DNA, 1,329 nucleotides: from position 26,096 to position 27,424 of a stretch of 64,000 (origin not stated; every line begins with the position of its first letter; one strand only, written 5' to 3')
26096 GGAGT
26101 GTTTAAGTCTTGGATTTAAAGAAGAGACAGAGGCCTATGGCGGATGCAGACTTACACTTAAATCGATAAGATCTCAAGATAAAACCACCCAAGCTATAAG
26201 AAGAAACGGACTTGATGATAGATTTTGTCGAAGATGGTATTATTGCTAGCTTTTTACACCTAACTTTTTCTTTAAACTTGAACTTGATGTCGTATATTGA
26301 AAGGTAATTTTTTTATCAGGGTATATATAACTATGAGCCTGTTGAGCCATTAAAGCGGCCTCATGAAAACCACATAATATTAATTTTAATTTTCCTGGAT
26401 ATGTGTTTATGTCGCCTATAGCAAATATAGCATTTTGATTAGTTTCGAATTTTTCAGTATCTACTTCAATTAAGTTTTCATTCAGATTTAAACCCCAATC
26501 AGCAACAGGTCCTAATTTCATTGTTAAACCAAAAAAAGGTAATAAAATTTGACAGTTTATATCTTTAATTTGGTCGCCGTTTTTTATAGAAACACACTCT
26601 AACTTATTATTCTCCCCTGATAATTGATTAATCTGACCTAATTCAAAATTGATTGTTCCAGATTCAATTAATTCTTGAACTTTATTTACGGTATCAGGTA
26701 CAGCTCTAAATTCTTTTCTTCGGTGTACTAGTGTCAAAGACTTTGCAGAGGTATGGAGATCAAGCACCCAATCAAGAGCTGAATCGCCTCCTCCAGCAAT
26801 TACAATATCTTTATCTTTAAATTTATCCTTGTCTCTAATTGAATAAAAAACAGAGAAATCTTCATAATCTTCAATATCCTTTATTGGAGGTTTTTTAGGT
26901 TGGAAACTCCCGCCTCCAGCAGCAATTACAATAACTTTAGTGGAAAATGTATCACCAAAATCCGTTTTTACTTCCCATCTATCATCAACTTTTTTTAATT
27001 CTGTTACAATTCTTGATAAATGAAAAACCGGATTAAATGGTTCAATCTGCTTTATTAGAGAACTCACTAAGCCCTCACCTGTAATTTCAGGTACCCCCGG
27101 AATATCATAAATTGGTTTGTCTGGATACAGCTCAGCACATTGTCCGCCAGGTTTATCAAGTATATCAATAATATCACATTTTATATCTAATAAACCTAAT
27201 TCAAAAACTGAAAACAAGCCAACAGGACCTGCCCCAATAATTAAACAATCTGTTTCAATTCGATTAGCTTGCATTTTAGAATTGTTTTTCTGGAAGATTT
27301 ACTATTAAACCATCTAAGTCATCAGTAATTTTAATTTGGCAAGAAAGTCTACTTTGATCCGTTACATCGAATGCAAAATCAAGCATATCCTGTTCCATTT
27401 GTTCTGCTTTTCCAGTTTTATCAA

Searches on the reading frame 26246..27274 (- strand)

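Call 51: search_protein_families(library=ncbifam, proteins=[window:26246-27274:-], max_evalue=0.00001)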
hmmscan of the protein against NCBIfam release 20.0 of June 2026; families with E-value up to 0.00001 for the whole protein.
window:26246-27274:- (342 aa): 18 families
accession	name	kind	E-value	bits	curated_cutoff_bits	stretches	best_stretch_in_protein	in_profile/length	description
TIGR01292.1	TRX_reduct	equivalog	1.4e-31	109.4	343.45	1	9-313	2-296/300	thioredoxin-disulfide reductase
TIGR03140.1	AhpF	equivalog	1.3e-17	63.5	502.9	1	4-308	209-506/515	alkyl hydroperoxide reductase subunit F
TIGR04018.1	Bthiol_YpdA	hypoth_equivalog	5.9e-16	58.2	339.9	1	89-290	92-289/316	YpdA family putative bacillithiol disulfide reductase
TIGR03143.1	AhpF_homolog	hypoth_equivalog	1.2e-15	57.2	687.65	1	9-321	6-312/555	putative alkyl hydroperoxide reductase F subunit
TIGR01350.1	lipoamide_DH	equivalog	2.6e-11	42.9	408.8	1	102-312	121-328/461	dihydrolipoyl dehydrogenase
NF003585.0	PRK05249.1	equivalog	4.8e-09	35.4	465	0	108-294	135-317/464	Si-specific NAD(P)(+) transhydrogenase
NF009409.0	PRK12770.1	subfamily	1.6e-08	34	343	0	149-297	168-333/360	putative glutamate synthase subunit beta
NF040505.1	ArsO_flavin_mono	equivalog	1.7e-08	34.3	425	1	9-197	2-201/346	ArsO family NAD(P)H-dependent flavin-containing monooxygenase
TIGR03385.1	CoA_CoA_reduc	equivalog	8e-08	31.5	578.8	1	126-291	115-284/439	CoA-disulfide reductase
NF004943.0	PRK06292.2-1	equivalog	1.5e-07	30.6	432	1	97-308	115-319/456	dihydrolipoyl dehydrogenase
NF003437.0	PRK04965.1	equivalog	2.3e-07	30.2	392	1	91-300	79-285/378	NADH:flavorubredoxin reductase NorW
NF004776.0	PRK06116.1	equivalog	2.9e-07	29.9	480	1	97-312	118-324/450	glutathione-disulfide reductase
NF009410.0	PRK12771.1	subfamily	8e-07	28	516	0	149-318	263-446/566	NAD(P)-binding protein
NF007614.0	PRK10262.1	equivalog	1.1e-06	28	644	1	9-241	8-234/321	thioredoxin-disulfide reductase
TIGR03452.1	mycothione_red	equivalog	3.1e-06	26.3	635.65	1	98-297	118-311/452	mycothione reductase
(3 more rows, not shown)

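Call 52: search_protein_families(library=pfam, proteins=[window:26246-27274:-])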
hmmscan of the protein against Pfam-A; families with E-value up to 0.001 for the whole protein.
window:26246-27274:- (342 aa): 5 families
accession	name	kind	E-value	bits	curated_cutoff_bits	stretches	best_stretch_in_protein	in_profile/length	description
PF13738.12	Pyr_redox_3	-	3.1e-20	73.1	30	1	86-287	100-305/305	Pyridine nucleotide-disulphide oxidoreductase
PF07992.20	Pyr_redox_2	-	1.2e-19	71.3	26.1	1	9-293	2-278/291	Pyridine nucleotide-disulphide oxidoreductase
PF00070.33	Pyr_redox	-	1.7e-06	28.9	22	1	157-222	2-70/82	Pyridine nucleotide-disulphide oxidoreductase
PF03486.20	HI0933_like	-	6.2e-06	26.3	50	0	68-124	110-167/244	HI0933-like protein Rossmann domain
PF13434.12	Lys_Orn_oxgnase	-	0.0002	21.1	21.3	1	101-195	133-231/339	L-lysine 6-monooxygenase/L-ornithine 5-monooxygenase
